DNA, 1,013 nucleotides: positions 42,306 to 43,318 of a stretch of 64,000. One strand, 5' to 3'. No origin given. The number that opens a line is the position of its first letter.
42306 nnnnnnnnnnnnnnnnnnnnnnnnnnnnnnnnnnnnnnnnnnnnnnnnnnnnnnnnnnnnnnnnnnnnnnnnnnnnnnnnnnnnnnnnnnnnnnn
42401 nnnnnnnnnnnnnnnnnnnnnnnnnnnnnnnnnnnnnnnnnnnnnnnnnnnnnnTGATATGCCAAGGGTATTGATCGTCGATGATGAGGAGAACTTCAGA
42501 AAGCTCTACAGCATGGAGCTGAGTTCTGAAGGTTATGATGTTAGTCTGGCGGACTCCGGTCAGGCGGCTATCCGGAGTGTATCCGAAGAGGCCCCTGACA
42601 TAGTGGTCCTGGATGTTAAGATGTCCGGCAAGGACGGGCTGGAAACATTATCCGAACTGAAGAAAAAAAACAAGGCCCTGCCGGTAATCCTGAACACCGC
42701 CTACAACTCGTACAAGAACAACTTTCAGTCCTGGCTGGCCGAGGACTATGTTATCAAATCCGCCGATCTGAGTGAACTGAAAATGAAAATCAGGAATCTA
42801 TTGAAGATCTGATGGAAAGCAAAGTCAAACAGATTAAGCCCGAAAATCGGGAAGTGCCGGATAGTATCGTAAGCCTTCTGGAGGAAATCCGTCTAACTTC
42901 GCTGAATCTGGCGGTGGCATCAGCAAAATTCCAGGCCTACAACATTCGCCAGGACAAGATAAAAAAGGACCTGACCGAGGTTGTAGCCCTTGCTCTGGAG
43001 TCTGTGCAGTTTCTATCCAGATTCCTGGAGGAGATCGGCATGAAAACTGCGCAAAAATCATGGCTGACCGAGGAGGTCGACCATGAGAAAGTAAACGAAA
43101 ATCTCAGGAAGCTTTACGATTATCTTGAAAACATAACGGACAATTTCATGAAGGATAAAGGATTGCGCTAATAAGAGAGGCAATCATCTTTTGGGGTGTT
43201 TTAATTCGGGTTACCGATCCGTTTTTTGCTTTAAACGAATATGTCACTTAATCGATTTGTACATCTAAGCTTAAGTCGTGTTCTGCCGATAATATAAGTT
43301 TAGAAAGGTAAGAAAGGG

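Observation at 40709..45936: Sigma28-driven module: CheB-like pseudo-methylesterase (catalytic His->Gln) between two CheY-like receivers, with a GAF sensor kinase and FapA, but no CheA/CheW/CheR/MCP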

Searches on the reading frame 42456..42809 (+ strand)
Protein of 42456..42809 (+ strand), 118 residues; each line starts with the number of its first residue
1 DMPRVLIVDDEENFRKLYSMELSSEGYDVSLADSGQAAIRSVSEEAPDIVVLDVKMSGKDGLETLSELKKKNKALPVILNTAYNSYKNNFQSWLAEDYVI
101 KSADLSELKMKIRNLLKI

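Call 3: search_protein_families(library=pfam, proteins=[window:42456-42809:+], max_evalue=0.1)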
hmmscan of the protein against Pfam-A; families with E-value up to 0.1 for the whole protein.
window:42456-42809:+ (118 aa): 7 families
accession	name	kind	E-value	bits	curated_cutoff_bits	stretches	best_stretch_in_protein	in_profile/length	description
PF00072.30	Response_reg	-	2.4e-24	86.1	30.2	1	5-112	1-110/111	Response regulator receiver domain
PF21695.3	GlnR_1st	-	0.0055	17.1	27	1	29-113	26-108/111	Transcription regulator GlnR, N-terminal domain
PF21714.3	KaiA_N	-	0.013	16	27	1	10-89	8-86/125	Circadian clock protein KaiA, N-terminal domain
PF06506.16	PrpR_N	-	0.023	14.8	29.1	1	22-97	24-96/167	Propionate catabolism activator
PF06490.17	FleQ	-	0.046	14.5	22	1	4-84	1-79/108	Flagellar regulatory protein FleQ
PF04693.18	DDE_Tnp_2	-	0.058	13.1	20.2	0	68-113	165-213/327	Archaeal putative transposase ISC1217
PF20274.4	cREC_REC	-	0.075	14.2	27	1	6-91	3-83/88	Cyclic-phosphate processing Receiver domain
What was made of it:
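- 42459..42812 (+): REC1, a single-domain receiver (117 aa) of the TrrA type. The ATG lies 1 nt after the HK stop. Pfam Response_reg E=2e-24 (call 3).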

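Call 45: search_solved_structures(query=window:42456-42809:+, max_evalue=0.000001)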
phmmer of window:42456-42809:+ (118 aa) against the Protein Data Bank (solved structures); distinct sequences matched with E-value up to 0.000001: 111 (the best 60 are shown).
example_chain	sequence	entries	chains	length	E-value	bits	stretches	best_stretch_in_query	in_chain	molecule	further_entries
3a0r_B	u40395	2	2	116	2e-28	102.1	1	2-116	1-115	Response regulator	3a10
3a0u_A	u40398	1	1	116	2e-28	102.1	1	2-116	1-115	Response regulator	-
9xzo_A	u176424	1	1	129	8.8e-16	61.5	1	2-116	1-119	De novo protein M1X0B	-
9g85_A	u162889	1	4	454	4.2e-15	59.3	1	4-116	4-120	Response regulator PleD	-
2wb4_A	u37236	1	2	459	4.3e-15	59.3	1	4-116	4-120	DIGUANYLATE CYCLASE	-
3f6p_A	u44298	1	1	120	4.4e-15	59.2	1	4-113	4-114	Transcriptional regulatory protein yycF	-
9g86_A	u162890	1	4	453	4.6e-15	59.2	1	4-116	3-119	Response regulator PleD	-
1w25_A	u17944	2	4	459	4.8e-15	59.1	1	4-116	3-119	STALKED-CELL DIFFERENTIATION CONTROLLING PROTEIN | RESPONSE REGULATOR PLED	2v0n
2zwm_A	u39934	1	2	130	5.5e-15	58.9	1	4-113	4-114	Transcriptional regulatory protein yycF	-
6azr_B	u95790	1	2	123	1.1e-14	57.9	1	4-85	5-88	Chemotaxis regulator-transmits chemoreceptor signals to flagelllar motor components CheY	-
3dge_C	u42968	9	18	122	1.1e-14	57.9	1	4-85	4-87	Response regulator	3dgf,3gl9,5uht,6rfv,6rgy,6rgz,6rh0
4ja2_A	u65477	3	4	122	1.5e-14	57.5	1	4-85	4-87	Response regulator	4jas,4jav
1mvo_A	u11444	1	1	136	1.7e-14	57.3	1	4-116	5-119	PhoP response regulator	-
8fk2_A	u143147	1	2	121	2.2e-14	57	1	2-113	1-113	Putative response regulator CovR VicR-like protein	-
9ji3_J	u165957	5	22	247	7e-14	55.4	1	3-116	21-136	DNA-binding response regulator | Possible two component system response transcriptional positive regulator PhoP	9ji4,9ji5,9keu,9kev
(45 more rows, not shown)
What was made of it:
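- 42459..42812 (+): The best PDB match is TrrA, 3a0r_B, E=2e-28 at 102 bits; the next hit scores 61 bits (call 45).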

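Call 46: search_protein_families(library=ncbifam, proteins=[window:42456-42809:+], max_evalue=0.01)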
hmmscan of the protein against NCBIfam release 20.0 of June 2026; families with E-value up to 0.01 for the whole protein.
window:42456-42809:+ (118 aa): 96 families (the best 25 are shown)
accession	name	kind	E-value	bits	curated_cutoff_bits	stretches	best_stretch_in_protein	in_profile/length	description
NF008469.0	PRK11361.1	equivalog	4.5e-24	85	714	1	3-117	5-121/461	acetoacetate metabolism transcriptional regulator AtoC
NF045944.1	ResRegRpaBCyano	equivalog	1.3e-19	70.5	330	1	6-117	1-113/229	response regulator transcription factor RpaB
NF007135.0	PRK09581.1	equivalog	7e-19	68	474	1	4-117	4-121/457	PleD family two-component system response regulator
TIGR02154.1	PhoB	equivalog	1.2e-18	67.3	296.2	1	3-117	3-121/226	phosphate regulon transcriptional regulator PhoB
NF040534.1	resp_reg_YycF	equivalog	2.6e-18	66.1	340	1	4-114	2-113/231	response regulator YycF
NF007689.0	PRK10365.1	equivalog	4.6e-18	65.2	760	1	5-113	8-118/441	sigma-54-dependent response regulator transcription factor ZraR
NF012023.0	PRK15479.1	equivalog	9.3e-18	64.6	337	1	4-117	2-117/224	transcriptional regulator TctD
NF011695.0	PRK15115.1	equivalog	1.6e-17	63.4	763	1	4-88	8-92/445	two-component system response regulator GlrR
TIGR01818.1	ntrC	equivalog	2.6e-17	62.8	558.6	1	5-108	1-106/463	nitrogen regulation protein NR(I)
TIGR01387.1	cztR_silR_copR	subfamily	3.7e-17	62.7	279.2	1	5-117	1-115/218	heavy metal response regulator transcription factor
NF052313.1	T9SS_RR_PorX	equivalog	6.1e-17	61.6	300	1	4-113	2-113/513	T9SS response regulator signal transducer PorX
NF053854.1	RespRegPhoBBctds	equivalog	3.2e-16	59.4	270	1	5-117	1-116/225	two-component system response regulator PhoB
NF051870.1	NAssimRespRegNtrX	equivalog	5e-16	58.6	600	1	4-81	3-82/452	nitrogen assimilation response regulator NtrX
NF040689.1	MtrAB_MtrA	equivalog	5.7e-16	58.5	300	1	5-116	1-113/219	MtrAB system response regulator MtrA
NF041733.1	resp_reg_CseB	equivalog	1.7e-15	57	350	1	4-117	2-116/228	two-component system response regulator CseB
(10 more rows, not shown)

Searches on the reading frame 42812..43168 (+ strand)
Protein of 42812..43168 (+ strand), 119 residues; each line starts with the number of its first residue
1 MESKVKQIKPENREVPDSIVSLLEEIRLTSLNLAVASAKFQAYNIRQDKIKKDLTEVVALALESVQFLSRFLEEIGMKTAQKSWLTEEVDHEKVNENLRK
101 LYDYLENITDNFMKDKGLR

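Call 3: search_protein_families(library=pfam, proteins=[window:42812-43168:+], max_evalue=0.1)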
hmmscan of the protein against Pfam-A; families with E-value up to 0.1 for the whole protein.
window:42812-43168:+ (119 aa): 4 families
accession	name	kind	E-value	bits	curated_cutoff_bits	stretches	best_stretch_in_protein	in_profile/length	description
PF12631.12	MnmE_helical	-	0.012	16.2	40.1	1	16-115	112-200/211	MnmE helical domain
PF18557.6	NepR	-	0.041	14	25.7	0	14-25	19-30/35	Anti-sigma factor NepR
PF09409.15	PUB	-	0.053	13.9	34.3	0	92-116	2-26/82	PUB domain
PF05121.17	GvpK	-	0.056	14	25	1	46-112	5-67/85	Gas vesicle protein K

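Call 32: search_solved_structures(query=A3, max_evalue=10, show_alignments=3)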
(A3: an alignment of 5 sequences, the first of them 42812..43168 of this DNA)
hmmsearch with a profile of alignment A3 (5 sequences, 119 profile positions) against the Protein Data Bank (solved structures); distinct sequences matched with E-value up to 10: 5.
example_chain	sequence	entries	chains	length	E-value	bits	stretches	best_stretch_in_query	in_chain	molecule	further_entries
4m9u_A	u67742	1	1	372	0.38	14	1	11-58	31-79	Phosphoribosylaminoimidazole carboxylase, ATPase subunit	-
4ma5_A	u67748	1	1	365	0.38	13.9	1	11-58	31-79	Phosphoribosylaminoimidazole carboxylase, ATPase subunit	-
4ma0_A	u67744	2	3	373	0.38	13.9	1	11-58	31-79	Phosphoribosylaminoimidazole carboxylase, ATPase subunit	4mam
5jqw_A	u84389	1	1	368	0.39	13.9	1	11-58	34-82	N5-carboxyaminoimidazole ribonucleotide synthase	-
9tqb_F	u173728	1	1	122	0.51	13.5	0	81-110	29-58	SNAPIN protein homolog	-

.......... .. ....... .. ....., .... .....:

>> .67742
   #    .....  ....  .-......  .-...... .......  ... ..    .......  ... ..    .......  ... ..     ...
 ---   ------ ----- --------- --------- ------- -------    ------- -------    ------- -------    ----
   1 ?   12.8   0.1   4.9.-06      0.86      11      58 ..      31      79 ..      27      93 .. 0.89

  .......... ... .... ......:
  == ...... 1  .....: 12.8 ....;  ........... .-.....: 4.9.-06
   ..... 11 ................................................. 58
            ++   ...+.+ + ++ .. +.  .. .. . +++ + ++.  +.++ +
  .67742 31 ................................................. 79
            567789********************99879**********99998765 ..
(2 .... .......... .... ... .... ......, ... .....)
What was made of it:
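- On Methyl-accepting chemotaxis protein signalling domain (PF00015), tested for the 119-aa protein: No PDB sequence hit (call 32).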

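Call 46: search_protein_families(library=ncbifam, proteins=[window:42812-43168:+], max_evalue=0.01)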
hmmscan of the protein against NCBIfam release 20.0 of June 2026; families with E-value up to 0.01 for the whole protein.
window:42812-43168:+ (119 aa): 0 families

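Call 53: find_homologous_proteins(query=A3, max_evalue=0.001)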
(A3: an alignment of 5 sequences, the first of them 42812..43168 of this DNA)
Query A3 (5 sequences) (119 aa, profile of the alignment): 22 proteins with E <= 0.001 among 1438 candidates.
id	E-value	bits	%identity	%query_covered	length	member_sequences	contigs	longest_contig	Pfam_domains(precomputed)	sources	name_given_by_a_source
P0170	6.2e-57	209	97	100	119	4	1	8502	-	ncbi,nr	ncbi:MAG: hypothetical protein GF310_02530 [candidate division Zixibacteria bacterium]|nr:hypothetic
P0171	3.3e-55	203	72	99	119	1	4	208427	-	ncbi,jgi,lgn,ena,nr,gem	ncbi:MAG TPA: hypothetical protein ENO22_00775 [candidate division Zixibacteria bacterium]|nr:hypoth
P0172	2.8e-53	197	81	100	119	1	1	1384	-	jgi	jgi:hypothetical protein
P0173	2.5e-52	194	52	100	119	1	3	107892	-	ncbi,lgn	-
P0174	3.9e-52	193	70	99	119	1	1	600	-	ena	-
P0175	3.2e-50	187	47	99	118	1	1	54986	-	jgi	jgi:hypothetical protein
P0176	2.8e-49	184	58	87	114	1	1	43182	-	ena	-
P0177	6.6e-49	183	66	100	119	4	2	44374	-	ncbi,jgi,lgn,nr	ncbi:MAG: hypothetical protein GWO41_07780 [candidate division Zixibacteria bacterium]|jgi:hypotheti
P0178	1.7e-48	181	66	98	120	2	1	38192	-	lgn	-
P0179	3.4e-46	174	61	100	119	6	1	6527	-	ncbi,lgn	-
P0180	3.8e-46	174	61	100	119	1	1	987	-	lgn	-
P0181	1.6e-45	172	61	85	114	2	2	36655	-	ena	-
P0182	2.1e-43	165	59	97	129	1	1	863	-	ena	-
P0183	1.3e-42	162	56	85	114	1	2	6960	-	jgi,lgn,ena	-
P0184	3.7e-42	161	57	79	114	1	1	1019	-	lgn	-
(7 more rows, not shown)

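Call 57: search_protein_families(library=pfam, alignment_id=A8, max_evalue=10)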
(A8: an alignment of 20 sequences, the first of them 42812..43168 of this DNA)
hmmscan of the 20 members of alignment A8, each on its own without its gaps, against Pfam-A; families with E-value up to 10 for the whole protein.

A. member 1, window:42812-43168:+ (119 aa): 6 families
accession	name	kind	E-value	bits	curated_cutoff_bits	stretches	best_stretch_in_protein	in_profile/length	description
PF12631.12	MnmE_helical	-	0.012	16.2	40.1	1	16-115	112-200/211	MnmE helical domain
PF18557.6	NepR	-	0.041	14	25.7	1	14-25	19-30/35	Anti-sigma factor NepR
PF09409.15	PUB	-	0.053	13.9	34.3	1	92-116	2-26/82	PUB domain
PF05121.17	GvpK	-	0.056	14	25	1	46-112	5-67/85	Gas vesicle protein K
PF15005.11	IZUMO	-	0.18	12.8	25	1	69-118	36-85/143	Izumo sperm-egg fusion, Ig domain-associated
PF05377.16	FlaC_arch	-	0.63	10.9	27.8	0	1-27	12-38/55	Flagella accessory protein C (FlaC)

B. families by the number of members that match (of 20 scanned): 26 families (the first 25 are shown)
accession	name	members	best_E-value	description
PF05121.17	GvpK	5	0.019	Gas vesicle protein K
PF12631.12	MnmE_helical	2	0.0095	MnmE helical domain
PF09409.15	PUB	2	0.053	PUB domain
PF15005.11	IZUMO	2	0.18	Izumo sperm-egg fusion, Ig domain-associated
PF11101.13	DUF2884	1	0.0021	Protein of unknown function (DUF2884)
PF06896.17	Phage_TAC_3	1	0.026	Phage tail assembly chaperone proteins, TAC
PF19952.5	DUF6414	1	0.031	Domain of unknown function (DUF6414)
PF10640.14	MCEL_TPase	1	0.04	mRNA capping enzyme catalytic subunit, RNA triphosphatase domain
PF18557.6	NepR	1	0.041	Anti-sigma factor NepR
PF17221.8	COMMD1_N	1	0.042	COMMD1 N-terminal domain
PF17935.6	TetR_C_27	1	0.059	Tetracyclin repressor-like, C-terminal domain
PF20886.2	PWP3A-B_C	1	0.062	PWWP domain-containing DNA repair factor 3A/B, C-terminal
PF16762.11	RHH_6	1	0.068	Ribbon-helix-helix domain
PF12229.13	PG_binding_4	1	0.088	Putative peptidoglycan binding domain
PF08571.15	Yos1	1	0.1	Yos1-like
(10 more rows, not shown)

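Call 66: predict_structure(alignment_id=A8)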
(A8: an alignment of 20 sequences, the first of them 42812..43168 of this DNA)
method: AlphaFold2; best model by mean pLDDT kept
length: 119 residues; sequences in the alignment: 20
mean_pLDDT: 74.6   pTM: 0.46
mean pLDDT of the five models: 74.6, 70.6, 67.0, 65.5, 64.3
residues with pLDDT >= 90: 10; 70-90: 78; 50-70: 11; < 50: 20
segments of 3 or more residues with pLDDT < 50: 1-14, 82-87
pLDDT, mean of each block of 10 residues (from residue 1): 38 57 85 87 89 89 86 69 51 81 86 78
secondary structure, 60 per line:
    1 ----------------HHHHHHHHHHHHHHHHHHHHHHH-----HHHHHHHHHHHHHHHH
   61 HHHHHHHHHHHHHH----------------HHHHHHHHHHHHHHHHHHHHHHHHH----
elements in order: H17-39 H45-74 H91-115

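Call 70: fold_search(model_id=the predicted structure, library=pdb)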
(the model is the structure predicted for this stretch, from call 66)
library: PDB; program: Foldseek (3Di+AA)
matches with E <= 10: 196; with E <= 0.001: 0
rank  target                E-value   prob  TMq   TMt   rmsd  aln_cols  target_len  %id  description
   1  9g0d_B                8.2e-01  0.13  0.22  0.18  19.5       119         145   16  Structure of human Mical1 bMERB_V978A domain:Rab10 complex. (released 2025-07-02)
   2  9g0c_A                1.1e+00  0.09  0.20  0.17  18.7       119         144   14  Structure of human Mical1 bMERB_V978A_V985A domain:Rab10 complex. (released 2025-07-02)
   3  6gxn_v                1.5e+00  0.21  0.31  0.13  10.4        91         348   20  Cryo-EM structure of an E. coli 70S ribosome in complex with RF3-GDPCP, RF1(GAQ) and Pint-tRNA (State III) (released 2018-08-15)
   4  4h63_V                1.6e+00  0.35  0.38  0.39  27.2        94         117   17  Structure of the Schizosaccharomyces pombe Mediator head module (released 2012-10-31)
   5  5u0p_V                1.6e+00  0.30  0.38  0.38  27.8        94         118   19  Cryo-EM structure of the transcriptional Mediator (released 2017-03-08)
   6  6gcm_f                1.7e+00  0.20  0.36  0.30  14.8       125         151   14  Escherichia coli DPS (released 2019-05-01)
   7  3ez0_C                1.8e+00  0.66  0.39  0.24   2.5        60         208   13  Crystal structure of protein of unknown function with ferritin-like fold (YP_832262.1) from Arthrobacter sp. FB24 at 2 (released 2008-11-25)
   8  6vq6_e                2.0e+00  0.23  0.31  0.44  11.2        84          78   11  Mammalian V-ATPase from rat brain - composite model of rotational state 1 bound to ADP and SidK (built from focused re (released 2020-03-18)
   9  9clb_B                2.0e+00  0.12  0.25  0.26  12.5        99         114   15  Crystal structure of Bak bound to the inhibitory aBAK (released 2025-07-16)
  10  3ez0_D                2.2e+00  0.54  0.38  0.23   2.7        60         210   13  Crystal structure of protein of unknown function with ferritin-like fold (YP_832262.1) from Arthrobacter sp. FB24 at 2 (released 2008-11-25)
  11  6e6a_A                2.2e+00  0.18  0.29  0.27   9.3       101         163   14  Triclinic crystal form of IncA G144A point mutant (released 2019-07-10)
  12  8eja_A                2.2e+00  0.11  0.25  0.26  12.6       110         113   14  Computational design of potent and selective inhibitors of Bak and Bax (released 2024-03-20)
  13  3ez0_B                2.3e+00  0.54  0.38  0.23   2.6        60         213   13  Crystal structure of protein of unknown function with ferritin-like fold (YP_832262.1) from Arthrobacter sp. FB24 at 2 (released 2008-11-25)
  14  2fjc_A                2.3e+00  0.16  0.33  0.28  15.2       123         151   17  Crystal structure of antigen TpF1 from Treponema pallidum (released 2006-01-10)
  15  6e7e                  2.3e+00  0.16  0.32  0.24   9.3        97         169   20  High resolution crystal structure of IncA soluble domain (released 2019-07-10)
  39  3g67_B                4.1e+00  0.14  0.33  0.20  21.4       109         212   17  Crystal Structure of a Soluble Chemoreceptor from Thermotoga maritima (released 2009-07-28)
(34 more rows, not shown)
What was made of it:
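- On Methyl-accepting chemotaxis protein signalling domain (PF00015), tested for the 119-aa protein: Foldseek best E=0.8, with the MCP 3g67 at E=4 (call 70).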
